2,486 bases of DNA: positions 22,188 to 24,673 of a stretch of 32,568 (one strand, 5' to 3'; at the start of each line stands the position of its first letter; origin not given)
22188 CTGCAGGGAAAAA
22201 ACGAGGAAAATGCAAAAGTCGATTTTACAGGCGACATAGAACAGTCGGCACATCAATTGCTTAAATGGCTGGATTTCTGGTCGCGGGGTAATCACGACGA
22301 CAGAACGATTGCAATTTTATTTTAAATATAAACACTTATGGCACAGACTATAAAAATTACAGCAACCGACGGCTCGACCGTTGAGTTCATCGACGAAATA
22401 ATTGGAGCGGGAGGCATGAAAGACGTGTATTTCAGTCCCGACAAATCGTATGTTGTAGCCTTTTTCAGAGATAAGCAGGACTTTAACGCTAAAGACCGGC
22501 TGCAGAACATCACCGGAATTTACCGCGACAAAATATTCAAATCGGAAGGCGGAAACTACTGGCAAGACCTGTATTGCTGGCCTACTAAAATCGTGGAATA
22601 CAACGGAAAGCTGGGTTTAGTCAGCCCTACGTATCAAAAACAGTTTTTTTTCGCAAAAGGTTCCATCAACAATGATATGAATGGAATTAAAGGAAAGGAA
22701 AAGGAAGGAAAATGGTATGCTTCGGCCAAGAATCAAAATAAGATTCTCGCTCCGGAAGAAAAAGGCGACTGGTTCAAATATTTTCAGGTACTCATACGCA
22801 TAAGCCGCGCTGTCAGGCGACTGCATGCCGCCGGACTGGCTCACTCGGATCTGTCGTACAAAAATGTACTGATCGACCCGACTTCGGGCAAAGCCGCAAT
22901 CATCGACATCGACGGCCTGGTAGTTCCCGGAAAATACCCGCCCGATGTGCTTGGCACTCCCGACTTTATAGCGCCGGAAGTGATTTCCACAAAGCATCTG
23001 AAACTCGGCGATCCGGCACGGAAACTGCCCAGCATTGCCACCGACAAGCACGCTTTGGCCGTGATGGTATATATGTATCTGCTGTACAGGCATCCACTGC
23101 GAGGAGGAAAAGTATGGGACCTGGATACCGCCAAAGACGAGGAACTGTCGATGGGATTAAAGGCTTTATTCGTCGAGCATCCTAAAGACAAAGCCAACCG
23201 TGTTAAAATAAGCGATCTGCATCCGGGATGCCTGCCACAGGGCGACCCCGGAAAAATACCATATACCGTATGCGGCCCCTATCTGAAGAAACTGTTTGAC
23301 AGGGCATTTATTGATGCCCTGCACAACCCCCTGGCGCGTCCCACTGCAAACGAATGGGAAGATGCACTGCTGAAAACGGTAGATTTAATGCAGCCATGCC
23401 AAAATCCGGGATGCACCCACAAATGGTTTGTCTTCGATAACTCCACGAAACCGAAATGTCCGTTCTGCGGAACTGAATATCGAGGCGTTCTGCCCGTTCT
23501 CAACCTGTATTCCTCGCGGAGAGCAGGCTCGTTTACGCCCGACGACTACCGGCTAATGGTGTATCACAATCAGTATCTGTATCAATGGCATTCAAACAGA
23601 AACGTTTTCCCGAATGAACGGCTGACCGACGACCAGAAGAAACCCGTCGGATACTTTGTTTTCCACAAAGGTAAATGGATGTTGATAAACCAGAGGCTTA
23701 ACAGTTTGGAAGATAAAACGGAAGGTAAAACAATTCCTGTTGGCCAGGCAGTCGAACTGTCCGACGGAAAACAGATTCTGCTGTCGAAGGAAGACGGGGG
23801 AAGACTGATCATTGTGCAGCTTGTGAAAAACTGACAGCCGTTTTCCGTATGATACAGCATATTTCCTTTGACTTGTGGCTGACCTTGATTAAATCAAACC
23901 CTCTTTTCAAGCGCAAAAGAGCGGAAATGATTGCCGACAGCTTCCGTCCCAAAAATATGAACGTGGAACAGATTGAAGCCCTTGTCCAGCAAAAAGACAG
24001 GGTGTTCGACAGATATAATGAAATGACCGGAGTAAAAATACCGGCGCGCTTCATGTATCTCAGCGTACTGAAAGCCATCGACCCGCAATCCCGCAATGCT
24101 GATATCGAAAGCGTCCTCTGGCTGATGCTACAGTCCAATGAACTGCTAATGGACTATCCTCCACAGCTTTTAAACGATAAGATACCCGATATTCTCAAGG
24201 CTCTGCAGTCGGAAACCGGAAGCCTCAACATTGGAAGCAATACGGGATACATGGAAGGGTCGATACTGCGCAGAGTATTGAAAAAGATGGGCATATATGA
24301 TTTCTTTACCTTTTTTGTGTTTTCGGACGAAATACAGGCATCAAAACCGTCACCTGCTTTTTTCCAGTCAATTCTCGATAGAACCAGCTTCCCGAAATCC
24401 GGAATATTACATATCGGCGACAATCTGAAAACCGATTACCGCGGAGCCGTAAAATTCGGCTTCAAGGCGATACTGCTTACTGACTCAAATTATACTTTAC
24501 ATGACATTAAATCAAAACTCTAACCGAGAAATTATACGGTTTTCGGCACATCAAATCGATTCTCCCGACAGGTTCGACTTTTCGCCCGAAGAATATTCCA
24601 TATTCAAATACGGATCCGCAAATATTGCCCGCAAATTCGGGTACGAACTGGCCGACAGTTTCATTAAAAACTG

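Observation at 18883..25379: Six-gene TerY-P-type phosphorylation-switch operon extended by AIM24, HAD and PRTase genes, with no classical Ter genes nearby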

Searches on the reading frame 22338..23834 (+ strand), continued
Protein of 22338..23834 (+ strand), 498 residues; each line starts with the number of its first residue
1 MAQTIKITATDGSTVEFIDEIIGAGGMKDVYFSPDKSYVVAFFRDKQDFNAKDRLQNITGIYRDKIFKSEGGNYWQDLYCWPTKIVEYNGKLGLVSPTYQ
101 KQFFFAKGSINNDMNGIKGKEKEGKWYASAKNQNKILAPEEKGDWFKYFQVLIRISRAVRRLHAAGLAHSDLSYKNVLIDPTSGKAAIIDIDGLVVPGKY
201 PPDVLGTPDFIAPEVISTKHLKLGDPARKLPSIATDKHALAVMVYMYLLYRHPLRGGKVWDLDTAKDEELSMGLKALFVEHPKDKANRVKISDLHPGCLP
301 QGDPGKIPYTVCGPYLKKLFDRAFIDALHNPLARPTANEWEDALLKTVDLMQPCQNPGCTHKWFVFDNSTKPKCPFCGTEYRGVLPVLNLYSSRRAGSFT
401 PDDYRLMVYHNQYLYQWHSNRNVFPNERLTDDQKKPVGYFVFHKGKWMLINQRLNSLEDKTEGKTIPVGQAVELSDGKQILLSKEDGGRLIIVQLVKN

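Call 58: find_encoding_contigs(protein=P0126, flank=10000, max_places=2)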
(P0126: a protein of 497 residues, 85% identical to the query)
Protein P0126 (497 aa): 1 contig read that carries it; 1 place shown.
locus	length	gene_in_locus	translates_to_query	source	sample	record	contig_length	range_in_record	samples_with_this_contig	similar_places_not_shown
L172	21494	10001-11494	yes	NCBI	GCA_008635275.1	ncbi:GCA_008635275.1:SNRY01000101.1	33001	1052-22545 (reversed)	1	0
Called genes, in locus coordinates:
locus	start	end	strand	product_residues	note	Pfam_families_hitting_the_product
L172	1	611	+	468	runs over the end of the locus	PF02055:Glyco_hydro_30, PF02057:Glyco_hydro_59 (faint), PF17189:Glyco_hydro_30C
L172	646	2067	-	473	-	PF01938:TRAM (weak), PF13649:Methyltransf_25 (faint), PF21579:PabTrmU54_TRAM_dom (weak), PF05958:tRNA_U5-meth_tr, PF02475:TRM5-TYW2_MTfase (weak), PF09445:Methyltransf_15 (weak), PF13847:Methyltransf_31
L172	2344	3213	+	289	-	PF00701:DHDPS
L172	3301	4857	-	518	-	PF00474:SSF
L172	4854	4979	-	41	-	PF28215:Symport_access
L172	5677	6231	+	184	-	PF02342:TerD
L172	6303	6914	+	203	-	PF02342:TerD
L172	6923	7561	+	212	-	PF00092:VWA, PF13519:VWA_2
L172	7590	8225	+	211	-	PF00092:VWA, PF13519:VWA_2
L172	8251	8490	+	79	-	-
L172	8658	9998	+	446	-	PF13672:PP2C_2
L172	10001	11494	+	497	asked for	PF00069:Pkinase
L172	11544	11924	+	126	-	-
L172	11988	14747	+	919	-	PF00690:Cation_ATPase_N, PF00122:E1-E2_ATPase, PF08282:Hydrolase_3 (faint), PF00702:Hydrolase, PF13246:Cation_ATPase, PF00689:Cation_ATPase_C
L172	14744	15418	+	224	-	PF00730:HhH-GPD, PF00633:HHH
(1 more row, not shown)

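Call 69: predict_structure(alignment_id=A2)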
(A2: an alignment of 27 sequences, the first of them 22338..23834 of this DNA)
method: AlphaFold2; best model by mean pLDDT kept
length: 498 residues; sequences in the alignment: 27
mean_pLDDT: 61.9   pTM: 0.57
mean pLDDT of the five models: 61.9, 59.4, 56.3, 56.1, 51.8
residues with pLDDT >= 90: 54; 70-90: 137; 50-70: 151; < 50: 156
segments of 3 or more residues with pLDDT < 50: 22-28, 70-72, 77-79, 99-132, 170-211, 250-309
pLDDT, mean of each block of 10 residues (from residue 1): 78 79 47 66 66 65 59 49 77 64 39 33 36 51 53 63 55 40 36 27 31 59 61 56 57 33 33 26 33 33 43 73 71 77 81 75 63 71 85 78 85 89 76 87 91 93 94 94 87 83
secondary structure, 60 per line:
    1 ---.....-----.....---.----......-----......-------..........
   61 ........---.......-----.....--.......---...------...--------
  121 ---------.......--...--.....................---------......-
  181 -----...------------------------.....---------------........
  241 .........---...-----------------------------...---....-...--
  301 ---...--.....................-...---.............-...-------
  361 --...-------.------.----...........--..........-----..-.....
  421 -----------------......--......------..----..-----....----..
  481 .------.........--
elements in order: E4-8 E14-18 E27-32 E38-43 H51-68 H72-78 E84-88 E91-97 H130-136 H144-164 E177-179 E186-188 H213-217 H233-249 H291-294 H309-329 H337-349 E351-353 E363-365 E385-395 E398-407 H416-419 E438-443 E446-451 E471-474 E479-481 E488-496

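Call 73: fold_search(model_id=the predicted structure, library=pdb)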
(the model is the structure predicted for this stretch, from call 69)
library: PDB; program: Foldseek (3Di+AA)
matches with E <= 10: 1699; with E <= 0.001: 478
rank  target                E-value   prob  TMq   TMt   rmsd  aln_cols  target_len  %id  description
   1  7jus_B                3.9e-06  1.00  0.19  0.30  15.9       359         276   15  Crystal Structure of KSR2:MEK1 in complex with AMP-PNP, and allosteric MEK inhibitor Cobimetinib (released 2020-09-30)
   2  7jv0_A                1.2e-05  1.00  0.18  0.29  14.7       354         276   17  Crystal Structure of KSR1:MEK1 in complex with AMP-PNP, and allosteric MEK inhibitor PD0325901 (released 2020-09-30)
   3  7juq_B                1.2e-05  1.00  0.20  0.31  14.5       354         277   14  Crystal Structure of KSR2:MEK1 in complex with ADP (released 2020-09-30)
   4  5hze                  1.3e-05  1.00  0.19  0.28  15.0       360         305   12  Mek1 adopts DFG-out conformation when bound to an analog of E6201. (released 2017-05-03)
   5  9pe9_A                1.5e-05  1.00  0.22  0.29  17.1       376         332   17  GSK3beta in complex with compound 6 (released 2025-12-17)
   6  5xy1                  1.8e-05  1.00  0.19  0.32  14.9       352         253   13  Crystal structure of Lyn kinase domain in complex with N-(1H-indazol-6-yl)-8-(piperidin-4-yloxy)-6-propylquinazolin-2-am (released 2017-08-02)
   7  6z1q_AAA              1.8e-05  1.00  0.19  0.26  14.0       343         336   15  MAP3K14 (NIK) in complex with DesF-3R/4076 (released 2020-07-08)
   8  6b16_B                2.4e-05  1.00  0.18  0.29  14.6       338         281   14  P21-activated kinase 1 in complex with a 4-azaindole inhibitor (released 2017-10-25)
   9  4neu_A                2.4e-05  1.00  0.17  0.25  16.2       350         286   15  X-ray structure of Receptor Interacting Protein 1 (RIP1)kinase domain with a 1-aminoisoquinoline inhibitor (released 2013-11-20)
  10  5x2a_A                2.5e-05  1.00  0.19  0.28  14.1       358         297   14  Crystal structure of EGFR 696-1022 T790M/V948R in complex with SKLB(3) (released 2018-02-07)
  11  7juw_B                2.5e-05  1.00  0.18  0.29  14.7       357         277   15  Crystal Structure of KSR1:MEK1 in complex with AMP-PNP (released 2020-09-30)
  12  7jv1_D                2.7e-05  1.00  0.18  0.30  14.7       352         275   17  Crystal Structure of KSR1:MEK1 in complex with AMP-PNP, and allosteric MEK inhibitor APS-9-95-1 (released 2020-09-30)
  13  8sxn_A                2.8e-05  1.00  0.20  0.29  14.2       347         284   16  Structure of NLRP3 and NEK7 complex (released 2024-02-14)
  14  4zy5_B                3.0e-05  1.00  0.20  0.30  14.4       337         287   15  Crystal Structure of p21-activated kinase 1 in complex with an inhibitor compound 17 (released 2015-07-01)
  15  6v9c                  3.1e-05  1.00  0.18  0.28  14.9       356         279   14  Crystal structure of FGFR4 kinase domain in complex with covalent inhibitor (released 2020-03-25)
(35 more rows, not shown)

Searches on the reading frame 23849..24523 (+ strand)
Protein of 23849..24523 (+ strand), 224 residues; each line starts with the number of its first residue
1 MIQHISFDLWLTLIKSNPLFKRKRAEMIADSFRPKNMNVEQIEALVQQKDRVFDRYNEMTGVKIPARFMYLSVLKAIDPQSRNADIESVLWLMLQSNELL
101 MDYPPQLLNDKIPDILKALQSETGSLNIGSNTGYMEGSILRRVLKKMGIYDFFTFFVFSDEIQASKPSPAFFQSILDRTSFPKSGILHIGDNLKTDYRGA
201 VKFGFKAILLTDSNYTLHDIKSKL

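Call 3: search_protein_families(library=pfam, proteins=[window:23849-24523:+], max_evalue=0.01)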
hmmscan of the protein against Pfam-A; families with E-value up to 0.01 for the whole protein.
window:23849-24523:+ (224 aa): 3 families
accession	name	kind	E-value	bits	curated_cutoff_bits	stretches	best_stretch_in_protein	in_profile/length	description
PF13419.12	HAD_2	-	1.1e-12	48.8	23.8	1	7-209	3-177/178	Haloacid dehalogenase-like hydrolase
PF00702.32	Hydrolase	-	1.5e-11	45.5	26.4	1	3-204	2-191/191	haloacid dehalogenase-like hydrolase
PF13242.12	Hydrolase_like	-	8e-10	38.9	22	1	165-221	3-59/75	HAD-hyrolase-like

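Call 4: search_protein_families(library=padloc, proteins=[window:23849-24523:+], max_evalue=0.01)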
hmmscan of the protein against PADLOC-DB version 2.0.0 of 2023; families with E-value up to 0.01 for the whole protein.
window:23849-24523:+ (224 aa): 0 families

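Call 5: search_protein_families(library=ncbifam, proteins=[window:23849-24523:+], max_evalue=0.01)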
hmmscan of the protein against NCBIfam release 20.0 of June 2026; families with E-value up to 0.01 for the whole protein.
window:23849-24523:+ (224 aa): 31 families (the best 25 are shown)
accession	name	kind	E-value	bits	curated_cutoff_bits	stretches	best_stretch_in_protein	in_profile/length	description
TIGR02252.1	DREG-2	subfamily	1.8e-18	67.1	155.2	1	110-209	108-203/203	HAD hydrolase, REG-2-like, family IA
TIGR02253.1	CTE7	subfamily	2.1e-15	57.1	169.75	1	1-216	1-200/221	TIGR02253 family HAD-type hydrolase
TIGR02254.1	YjjG_YfnB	equivalog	1.1e-11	44.7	159.9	1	113-212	103-198/223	YjjG family noncanonical pyrimidine nucleotidase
NF008018.0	PRK10748.1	equivalog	1.1e-08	34.6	225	1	146-219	143-216/238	5-amino-6-(5-phospho-D-ribitylamino)uracil phosphatase YigB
TIGR01549.1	HAD-SF-IA-v1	subfamily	1.4e-08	35.3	23.3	1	148-204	96-149/149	HAD-IA family hydrolase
NF006976.0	PRK09449.1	equivalog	1.5e-08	34.5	183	1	113-214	98-199/225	pyrimidine 5'-nucleotidase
TIGR01428.1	HAD_type_II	equivalog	2.5e-08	34.2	125.4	1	113-209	97-189/197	haloacid dehalogenase type II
TIGR02009.1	PGMB-YQAB-SF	subfamily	3.2e-07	30.7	153.35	1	111-174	93-151/186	beta-phosphoglucomutase family hydrolase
NF053830.1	RUBPPhHalo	equivalog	5e-07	29.6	330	1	110-214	106-207/234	ribulose-1,5-bisphosphate 5-phosphatase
NF052576.1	PymNtasePynAStpc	equivalog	6.3e-07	29.2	350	1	138-208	127-198/229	pyrimidine 5'-nucleotidase PynA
TIGR01454.1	AHBA_synth_RP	hypoth_equivalog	1.3e-06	28.2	246.65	1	110-207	78-171/205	AHBA synthesis associated protein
NF009804.0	PRK13288.1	equivalog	1.3e-06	28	218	1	114-194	89-166/215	pyrophosphatase PpaX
TIGR01662.1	HAD-SF-IIIA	subfamily_domain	4.5e-05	23.6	44.6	1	108-211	26-139/141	HAD-IIIA family hydrolase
TIGR01460.1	HAD-SF-IIA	subfamily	5.8e-05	23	100.15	1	165-210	196-243/246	HAD-IIA family hydrolase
NF009697.0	PRK13222.1-4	equivalog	5.8e-05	22.5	327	1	138-211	122-194/232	phosphoglycolate phosphatase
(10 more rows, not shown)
